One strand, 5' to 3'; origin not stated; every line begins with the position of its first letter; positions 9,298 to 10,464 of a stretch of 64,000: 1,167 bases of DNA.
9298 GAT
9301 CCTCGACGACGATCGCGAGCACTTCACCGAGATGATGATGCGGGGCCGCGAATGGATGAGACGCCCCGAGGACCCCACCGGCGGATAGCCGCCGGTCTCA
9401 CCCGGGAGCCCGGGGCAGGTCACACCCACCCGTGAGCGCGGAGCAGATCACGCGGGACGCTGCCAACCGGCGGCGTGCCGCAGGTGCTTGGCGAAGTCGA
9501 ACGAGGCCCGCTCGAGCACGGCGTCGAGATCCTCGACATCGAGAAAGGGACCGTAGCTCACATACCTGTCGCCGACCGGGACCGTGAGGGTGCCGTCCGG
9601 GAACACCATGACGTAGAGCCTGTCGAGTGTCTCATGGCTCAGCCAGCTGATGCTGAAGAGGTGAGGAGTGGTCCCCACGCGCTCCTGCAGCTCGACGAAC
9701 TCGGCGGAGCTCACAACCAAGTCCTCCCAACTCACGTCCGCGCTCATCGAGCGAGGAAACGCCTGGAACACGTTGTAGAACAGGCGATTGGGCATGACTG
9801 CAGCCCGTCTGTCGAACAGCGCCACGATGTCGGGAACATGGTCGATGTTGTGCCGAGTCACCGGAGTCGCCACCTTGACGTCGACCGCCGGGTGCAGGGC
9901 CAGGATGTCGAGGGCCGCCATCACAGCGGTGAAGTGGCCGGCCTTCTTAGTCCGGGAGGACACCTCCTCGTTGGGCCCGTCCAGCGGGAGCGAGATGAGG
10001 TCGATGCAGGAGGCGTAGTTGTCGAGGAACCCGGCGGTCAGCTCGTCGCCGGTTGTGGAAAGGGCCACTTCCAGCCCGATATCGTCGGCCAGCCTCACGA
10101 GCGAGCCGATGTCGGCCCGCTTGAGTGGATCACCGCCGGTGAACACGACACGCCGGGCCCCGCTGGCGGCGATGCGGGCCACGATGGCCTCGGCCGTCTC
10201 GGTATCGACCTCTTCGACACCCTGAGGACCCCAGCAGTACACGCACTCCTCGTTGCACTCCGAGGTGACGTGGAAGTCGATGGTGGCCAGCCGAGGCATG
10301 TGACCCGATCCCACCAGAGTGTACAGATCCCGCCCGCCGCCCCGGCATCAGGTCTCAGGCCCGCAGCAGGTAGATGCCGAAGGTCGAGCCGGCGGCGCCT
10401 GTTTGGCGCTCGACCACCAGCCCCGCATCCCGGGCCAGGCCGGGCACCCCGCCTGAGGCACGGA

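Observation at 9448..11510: Single-cluster radical SAM enzyme with MoaA/viperin-like CNxxCxYC motif, co-oriented with a SAM methyltransferase and a type IV pilin-like gene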

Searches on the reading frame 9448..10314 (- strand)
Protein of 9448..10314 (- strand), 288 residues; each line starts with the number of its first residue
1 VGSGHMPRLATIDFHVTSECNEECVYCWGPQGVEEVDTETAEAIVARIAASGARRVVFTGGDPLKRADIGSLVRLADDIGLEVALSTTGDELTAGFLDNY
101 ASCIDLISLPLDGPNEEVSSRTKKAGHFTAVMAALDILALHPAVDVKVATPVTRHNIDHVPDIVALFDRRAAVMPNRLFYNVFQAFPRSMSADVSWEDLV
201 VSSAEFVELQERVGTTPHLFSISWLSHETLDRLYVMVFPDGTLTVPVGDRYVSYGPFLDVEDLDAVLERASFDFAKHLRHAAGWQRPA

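Call 3: search_protein_families(library=pfam, proteins=[window:9448-10314:-], max_evalue=0.01)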
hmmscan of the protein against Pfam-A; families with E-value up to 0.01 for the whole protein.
window:9448-10314:- (288 aa): 2 families
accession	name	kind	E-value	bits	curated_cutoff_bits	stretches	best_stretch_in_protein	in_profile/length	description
PF04055.27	Radical_SAM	-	5.9e-18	66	29.5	1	16-163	3-162/166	Radical SAM superfamily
PF13353.11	Fer4_12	-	6e-05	23.8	22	1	16-123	11-125/137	4Fe-4S single cluster domain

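Call 4: search_protein_families(library=ncbifam, proteins=[window:9448-10314:-], max_evalue=0.01)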
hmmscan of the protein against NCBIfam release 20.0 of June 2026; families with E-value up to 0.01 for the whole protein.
window:9448-10314:- (288 aa): 56 families (the best 25 are shown)
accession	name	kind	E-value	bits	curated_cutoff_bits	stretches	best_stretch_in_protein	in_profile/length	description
TIGR04545.1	rSAM_ahbD_hemeb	equivalog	8.1e-22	78.1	500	1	12-207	2-195/339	heme b synthase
NF045574.1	sacti_mat_StsB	exception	8.9e-21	74.2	625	1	6-198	92-286/466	StsB family radical SAM/SPASM domain sactipeptide maturase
NF038283.1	viperin_w_prok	equivalog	2.8e-20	72.6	180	1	11-277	3-276/281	viperin family antiviral radical SAM protein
TIGR03962.1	mycofact_rSAM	equivalog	4e-18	65.7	265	1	13-211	15-210/339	mycofactocin radical SAM maturase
TIGR04053.2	TIGR04053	equivalog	3.2e-17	62.8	395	1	15-173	13-179/366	TIGR04053 family radical SAM/SPASM domain-containing protein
TIGR04347.1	pseudo_SAM_Halo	equivalog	6.4e-15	55.3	525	1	13-168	41-200/390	TIGR04347 family pseudo-SAM/SPASM protein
TIGR02666.1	moaA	equivalog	9.4e-14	51.1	284.05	1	15-170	15-183/336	GTP 3',8-cyclase MoaA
TIGR04051.1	rSAM_NirJ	equivalog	1.1e-13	50.9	515.45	1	16-170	8-166/354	heme d1 biosynthesis radical SAM protein NirJ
TIGR02109.1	PQQ_syn_pqqE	equivalog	1.7e-13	50.3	381.35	1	15-166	12-168/358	pyrroloquinoline quinone biosynthesis protein PqqE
TIGR04546.1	rSAM_ahbC_deAc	equivalog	1.8e-13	50.1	650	1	14-185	43-216/390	12,18-didecarboxysiroheme deacetylase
TIGR02668.1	moaA_archaeal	equivalog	1.9e-13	50.1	325.25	1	12-168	12-174/303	GTP 3',8-cyclase MoaA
TIGR04055.1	rSAM_NirJ2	equivalog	4.9e-13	49.3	500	1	12-180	2-173/326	putative heme d1 biosynthesis radical SAM protein NirJ2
NF001199.0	PRK00164.2-1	equivalog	1.5e-12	47.3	231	1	12-172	14-180/308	GTP 3',8-cyclase MoaA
TIGR04163.1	rSAM_cobopep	equivalog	1.9e-11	43.4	375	1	11-174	65-244/428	peptide-modifying radical SAM enzyme CbpB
TIGR04250.1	SCM_rSAM_ScmE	equivalog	2.1e-11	43.3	400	1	11-167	4-165/358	SynChlorMet cassette radical SAM/SPASM protein ScmE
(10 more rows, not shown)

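Call 5: search_protein_families(library=padloc, proteins=[window:9448-10314:-], max_evalue=0.1)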
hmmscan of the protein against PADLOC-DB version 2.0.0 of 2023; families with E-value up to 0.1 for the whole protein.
window:9448-10314:- (288 aa): 3 families
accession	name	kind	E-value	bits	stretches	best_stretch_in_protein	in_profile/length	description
PDLC02904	pVip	-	1.4e-26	91.6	1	11-277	4-258/262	Viperins associated with kinases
PDLC02903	pVip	-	6.5e-24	82.8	1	12-277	2-253/257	Viperins not associated with kinases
PDLC02905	pVip-kinase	-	3.4e-13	47.6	1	9-279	181-453/474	Viperin-kinase fusion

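Call 6: search_solved_structures(query=window:9448-10314:-, max_evalue=0.01, show_alignments=2)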
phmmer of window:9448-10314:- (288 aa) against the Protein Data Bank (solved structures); distinct sequences matched with E-value up to 0.01: 17.
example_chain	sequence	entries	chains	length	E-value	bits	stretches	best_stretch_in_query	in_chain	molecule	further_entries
7n7h_A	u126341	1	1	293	5.2e-08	36.2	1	11-156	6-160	VIPERIN-LIKE ENZYME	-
6b4c_A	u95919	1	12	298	6.2e-08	35.9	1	10-162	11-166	Viperin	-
9dgw_A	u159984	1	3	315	7.3e-08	35.7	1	10-162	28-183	Radical SAM core domain-containing protein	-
9dfw_A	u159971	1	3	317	7.6e-08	35.6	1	10-162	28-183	Radical SAM core domain-containing protein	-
7n7i_A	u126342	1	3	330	7.9e-08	35.6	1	10-162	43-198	Viperin-like enzyme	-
9dfu_A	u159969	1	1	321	3.2e-06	30.3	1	10-157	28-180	Radical SAM core domain-containing protein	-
6q2p_A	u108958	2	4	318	8.9e-06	28.9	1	10-122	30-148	Radical S-adenosyl methionine domain-containing protein 2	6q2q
5vsl_A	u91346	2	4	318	8.9e-06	28.9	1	10-122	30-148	Radical S-adenosyl methionine domain-containing protein 2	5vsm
8wm2_A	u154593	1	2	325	1.5e-05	28.1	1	15-92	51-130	Fe-S radical SAM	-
7vob_C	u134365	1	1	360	1.9e-05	27.8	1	16-162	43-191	Cytosylglucuronate decarboxylase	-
7voc_C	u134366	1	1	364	1.9e-05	27.8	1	16-162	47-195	Cytosylglucuronate decarboxylase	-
9dfn_A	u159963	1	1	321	5.4e-05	26.3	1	10-157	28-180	Radical SAM core domain-containing protein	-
6efn_A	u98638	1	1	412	0.00021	24.3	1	11-200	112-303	Sporulation killing factor maturation protein SkfB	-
6c8v_A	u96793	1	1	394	0.00026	24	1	15-165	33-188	Coenzyme PQQ synthesis protein E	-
7tol_A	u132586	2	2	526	0.0019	21.2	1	12-115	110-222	glycerol dibiphytanyl glycerol tetraether - macrocyclic archaeol synthase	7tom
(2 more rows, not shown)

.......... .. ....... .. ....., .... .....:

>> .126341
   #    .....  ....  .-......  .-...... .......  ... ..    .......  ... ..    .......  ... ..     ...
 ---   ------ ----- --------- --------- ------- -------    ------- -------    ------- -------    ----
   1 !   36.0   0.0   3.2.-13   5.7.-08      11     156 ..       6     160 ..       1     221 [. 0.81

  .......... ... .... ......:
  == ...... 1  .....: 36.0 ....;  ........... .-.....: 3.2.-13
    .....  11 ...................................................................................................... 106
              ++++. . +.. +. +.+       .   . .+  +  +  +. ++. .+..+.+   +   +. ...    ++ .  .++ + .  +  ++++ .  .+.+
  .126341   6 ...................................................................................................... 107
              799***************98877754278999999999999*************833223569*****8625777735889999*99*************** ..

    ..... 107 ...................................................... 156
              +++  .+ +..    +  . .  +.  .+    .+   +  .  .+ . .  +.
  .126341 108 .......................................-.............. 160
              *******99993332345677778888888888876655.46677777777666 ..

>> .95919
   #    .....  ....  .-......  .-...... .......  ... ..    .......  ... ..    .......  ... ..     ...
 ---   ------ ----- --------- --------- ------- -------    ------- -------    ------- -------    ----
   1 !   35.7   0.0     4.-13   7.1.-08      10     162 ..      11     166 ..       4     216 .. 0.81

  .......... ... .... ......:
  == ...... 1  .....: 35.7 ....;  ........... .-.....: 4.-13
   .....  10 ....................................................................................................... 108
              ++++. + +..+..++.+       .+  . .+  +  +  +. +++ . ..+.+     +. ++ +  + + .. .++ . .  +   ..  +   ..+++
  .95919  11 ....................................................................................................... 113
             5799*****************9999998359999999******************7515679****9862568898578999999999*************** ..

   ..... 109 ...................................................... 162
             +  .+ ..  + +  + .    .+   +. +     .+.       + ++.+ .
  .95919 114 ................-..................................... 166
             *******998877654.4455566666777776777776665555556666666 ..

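Call 7: find_homologous_proteins(query=window:9448-10314:-, max_evalue=0.00001)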
Query window:9448-10314:- (288 aa): 1059 proteins with E <= 0.00001 among 4840 candidates; the best 120 are listed.
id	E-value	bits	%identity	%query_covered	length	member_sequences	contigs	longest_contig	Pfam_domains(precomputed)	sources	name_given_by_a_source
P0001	1.1e-185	634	100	98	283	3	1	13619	PF04055.28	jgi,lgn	-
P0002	4.4e-150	517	80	98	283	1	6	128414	PF04055.28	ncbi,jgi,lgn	-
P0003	2.0e-147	508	80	97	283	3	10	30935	PF04055.28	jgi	jgi:MoaA/NifB/PqqE/SkfB family radical SAM enzyme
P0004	1.2e-130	453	72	98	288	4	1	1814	PF04055.28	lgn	-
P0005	4.8e-130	451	71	98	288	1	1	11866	PF04055.28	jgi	jgi:MoaA/NifB/PqqE/SkfB family radical SAM enzyme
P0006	2.8e-129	449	70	98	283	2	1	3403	PF04055.28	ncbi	-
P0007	3.7e-129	449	71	97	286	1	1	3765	PF04055.28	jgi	jgi:MoaA/NifB/PqqE/SkfB family radical SAM enzyme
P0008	6.1e-129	448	69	98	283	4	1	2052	PF04055.28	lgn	-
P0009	2.3e-128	446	72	98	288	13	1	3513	PF04055.28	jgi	-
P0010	2.5e-128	446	71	98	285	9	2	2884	PF04055.28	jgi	jgi:MoaA/NifB/PqqE/SkfB family radical SAM enzyme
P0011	5.3e-128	445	70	98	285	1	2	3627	PF04055.28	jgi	jgi:MoaA/NifB/PqqE/SkfB family radical SAM enzyme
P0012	9.8e-128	444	71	98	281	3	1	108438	PF04055.28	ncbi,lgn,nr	ncbi:MAG: radical SAM protein [Actinobacteria bacterium]|nr:radical SAM protein [Actinomycetota bact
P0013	2.8e-127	442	71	98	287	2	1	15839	PF04055.28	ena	-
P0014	2.9e-127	442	67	98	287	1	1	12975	PF04055.28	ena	-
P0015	3.5e-127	442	68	98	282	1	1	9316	PF04055.28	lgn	-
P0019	9.3e-127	441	71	98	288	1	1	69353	PF04055.28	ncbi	ncbi:MAG: radical SAM protein [Actinomycetota bacterium]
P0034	2.0e-125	436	70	98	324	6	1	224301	PF04055.28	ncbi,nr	ncbi:cyclic pyranopterin monophosphate synthase 1 [bacterium BMS3Abin02]|nr:cyclic pyranopterin mono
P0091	4.1e-120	419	67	98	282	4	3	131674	PF04055.28,PF13353.12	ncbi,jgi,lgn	jgi:MoaA/NifB/PqqE/SkfB family radical SAM enzyme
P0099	1.9e-119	417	68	98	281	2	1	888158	PF04055.28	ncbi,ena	-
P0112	6.1e-119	415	65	98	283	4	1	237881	PF04055.28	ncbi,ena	-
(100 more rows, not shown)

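Call 9: find_related_loci(query=window:9448-10314:-, collection=genome_contigs, flank=8000)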
Query window:9448-10314:- (288 aa) in genome_contigs; peptide patterns used: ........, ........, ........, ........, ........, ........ (x = any residue, [..] = any of these).
268 stretches matched a pattern; 56 encode a relative of the query (tblastn E <= 1e-3); 56 distinct loci.
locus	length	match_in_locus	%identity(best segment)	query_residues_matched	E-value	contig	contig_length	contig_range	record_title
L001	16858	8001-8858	79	1-286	5e-155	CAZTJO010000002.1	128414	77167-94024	MAG TPA_asm: uncultured Acidimicrobiia bacterium isolate binchicken_co116_346 genome assembly, contig: NODE_51_length_12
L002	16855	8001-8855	64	4-288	2e-128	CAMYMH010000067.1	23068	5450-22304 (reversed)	MAG: uncultured Acidimicrobiaceae bacterium isolate ES_M_Acidobacteriota_15 genome assembly, contig: scaffold_3984, whol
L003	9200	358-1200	67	6-286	4e-127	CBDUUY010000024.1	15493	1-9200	MAG TPA_asm: uncultured bacterium isolate SRR22302361_binner23_Refined_96 genome assembly, contig: ERZ25748748.1827, who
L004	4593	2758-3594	67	6-286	3e-128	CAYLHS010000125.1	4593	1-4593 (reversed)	MAG TPA_asm: uncultured Acidimicrobiia bacterium isolate binchicken_co151_350 genome assembly, contig: NODE_36029_length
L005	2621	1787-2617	69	6-284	5e-133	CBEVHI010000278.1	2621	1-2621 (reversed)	MAG TPA_asm: uncultured bacterium isolate SRR13309659_concoct_16 genome assembly, contig: ERZ26778719.4522, whole genome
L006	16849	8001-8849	70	4-286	1e-125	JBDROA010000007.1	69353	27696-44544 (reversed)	MAG: Actinomycetota bacterium isolate MEGAHIT-group-1.925 k141_12378494, whole genome shotgun sequence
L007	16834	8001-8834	67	9-286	3e-125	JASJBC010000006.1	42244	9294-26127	MAG: Acidimicrobiia bacterium isolate MO_071.B23 MO_071.c_92, whole genome shotgun sequence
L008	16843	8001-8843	65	6-286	1e-124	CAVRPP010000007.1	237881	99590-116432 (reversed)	MAG: uncultured Actinomycetota bacterium isolate MFD03551.bin.1.99 genome assembly, contig: contig_27558, whole genome s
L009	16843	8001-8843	66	6-286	4e-124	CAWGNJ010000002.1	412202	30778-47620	MAG: uncultured Actinomycetota bacterium isolate MFD03804.bin.3.76 genome assembly, contig: contig_37506, whole genome s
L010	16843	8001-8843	67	6-286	7e-124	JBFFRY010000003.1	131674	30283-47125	MAG: Acidimicrobiia bacterium isolate Mix_mud21.2022.07.23 k141_66813_length_131674_cov_15.3666, whole genome shotgun se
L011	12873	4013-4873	64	2-288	2e-123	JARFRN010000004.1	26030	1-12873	MAG: Acidimicrobiia bacterium isolate MAG_Ve_Sed_51 k141_3067355, whole genome shotgun sequence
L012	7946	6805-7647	65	6-286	2e-123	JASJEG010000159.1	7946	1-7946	MAG: Acidimicrobiia bacterium isolate MO_207.B6 MO_207.c_2420, whole genome shotgun sequence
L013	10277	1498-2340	65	6-286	1e-122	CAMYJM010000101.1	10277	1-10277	MAG: uncultured Acidimicrobiaceae bacterium isolate FO_M_Acidobacteriota_19.1 genome assembly, contig: scaffold_8265, wh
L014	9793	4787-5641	64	2-286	2e-122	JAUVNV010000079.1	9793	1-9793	MAG: Acidimicrobiia bacterium isolate CSMAG_619 CSMAG_619_k141_569023_length_9793_cov_9.0000, whole genome shotgun seque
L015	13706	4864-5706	65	6-286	7e-122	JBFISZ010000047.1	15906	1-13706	MAG: Acidimicrobiia bacterium isolate Mix_sand13.2021.11.D.85 k141_1970666_length_15906_cov_11.8779, whole genome shotgu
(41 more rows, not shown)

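Call 14: find_encoding_contigs(protein=P0099, flank=8000, max_places=2)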
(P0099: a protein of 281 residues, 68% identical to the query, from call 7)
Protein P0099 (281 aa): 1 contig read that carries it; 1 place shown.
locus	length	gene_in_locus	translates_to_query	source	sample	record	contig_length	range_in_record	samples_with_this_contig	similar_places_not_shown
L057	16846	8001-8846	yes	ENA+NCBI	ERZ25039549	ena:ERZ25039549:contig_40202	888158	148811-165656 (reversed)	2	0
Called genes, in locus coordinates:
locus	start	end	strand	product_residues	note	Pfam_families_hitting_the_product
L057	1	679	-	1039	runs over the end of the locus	PF00873:ACR_tran, PF03176:MMPL (weak), PF02355:SecD_SecF_C (faint)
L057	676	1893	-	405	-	PF25919:BSH_CusB (faint), PF25917:BSH_RND, PF25876:HH_MFP_RND, PF25944:Beta-barrel_RND, PF25967:RND-MFP_C, PF25975:CzcB_C (weak), PF25989:YknX_C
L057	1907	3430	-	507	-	PF02321:OEP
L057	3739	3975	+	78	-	-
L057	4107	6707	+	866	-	PF12704:MacB_PCD, PF02687:FtsX, PF12704:MacB_PCD, PF02687:FtsX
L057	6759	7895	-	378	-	-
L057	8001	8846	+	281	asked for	PF04055:Radical_SAM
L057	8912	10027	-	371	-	PF01594:AI-2E_transport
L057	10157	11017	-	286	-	-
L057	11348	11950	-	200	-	PF27226:AF_1845 (faint)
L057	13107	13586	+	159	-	PF12704:MacB_PCD (weak)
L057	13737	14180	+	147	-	PF02687:FtsX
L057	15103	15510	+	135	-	PF02687:FtsX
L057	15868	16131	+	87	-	PF01272:GreA_GreB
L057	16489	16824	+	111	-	PF00005:ABC_tran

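Call 15: find_encoding_contigs(protein=P0034, flank=8000, max_places=2)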
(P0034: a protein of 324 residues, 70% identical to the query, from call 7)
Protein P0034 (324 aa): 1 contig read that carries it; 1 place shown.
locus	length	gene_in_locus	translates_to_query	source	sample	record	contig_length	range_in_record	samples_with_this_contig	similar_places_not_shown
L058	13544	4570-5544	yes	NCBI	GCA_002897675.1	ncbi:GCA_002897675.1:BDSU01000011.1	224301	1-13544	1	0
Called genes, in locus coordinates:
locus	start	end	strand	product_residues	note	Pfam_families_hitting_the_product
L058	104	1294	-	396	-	-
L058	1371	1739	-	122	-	-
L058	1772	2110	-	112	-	PF02452:PemK_toxin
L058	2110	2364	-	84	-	-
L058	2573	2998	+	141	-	PF04075:F420H2_quin_red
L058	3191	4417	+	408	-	PF00924:MS_channel_2nd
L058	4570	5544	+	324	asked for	PF04055:Radical_SAM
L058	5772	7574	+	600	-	PF00395:SLH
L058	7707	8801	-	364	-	PF01979:Amidohydro_1, PF07969:Amidohydro_3 (weak)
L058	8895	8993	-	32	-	-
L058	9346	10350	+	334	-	PF04198:Sugar-bind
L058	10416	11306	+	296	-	PF01261:AP_endonuc_2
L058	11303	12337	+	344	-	PF02733:Dak1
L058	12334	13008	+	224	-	PF02734:Dak2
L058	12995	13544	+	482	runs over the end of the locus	-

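Call 16: find_encoding_contigs(protein=P0112, flank=8000, max_places=2)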
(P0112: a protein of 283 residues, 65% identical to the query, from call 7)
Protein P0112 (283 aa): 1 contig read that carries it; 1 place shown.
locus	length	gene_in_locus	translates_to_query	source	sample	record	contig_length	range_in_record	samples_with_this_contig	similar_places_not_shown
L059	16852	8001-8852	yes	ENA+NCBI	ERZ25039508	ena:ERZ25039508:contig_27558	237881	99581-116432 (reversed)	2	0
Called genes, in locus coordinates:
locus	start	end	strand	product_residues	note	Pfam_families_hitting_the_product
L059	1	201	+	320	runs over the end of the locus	PF00106:adh_short, PF01370:Epimerase, PF08659:KR (weak), PF13561:adh_short_C2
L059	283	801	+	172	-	-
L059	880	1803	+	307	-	-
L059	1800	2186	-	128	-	PF08818:DUF1801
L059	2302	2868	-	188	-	-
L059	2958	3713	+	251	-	PF01975:SurE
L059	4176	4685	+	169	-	PF19638:DUF6141 (weak)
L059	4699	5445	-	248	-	-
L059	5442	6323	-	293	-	PF13732:DrrA1-3_C (faint), PF00005:ABC_tran, PF13304:AAA_21 (weak)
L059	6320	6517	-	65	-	PF13396:PLDc_N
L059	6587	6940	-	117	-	PF12680:SnoaL_2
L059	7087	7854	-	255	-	PF18761:Heliorhodopsin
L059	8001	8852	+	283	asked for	PF04055:Radical_SAM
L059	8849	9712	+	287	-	PF01553:Acyltransferase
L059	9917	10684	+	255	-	PF07690:MFS_1 (weak)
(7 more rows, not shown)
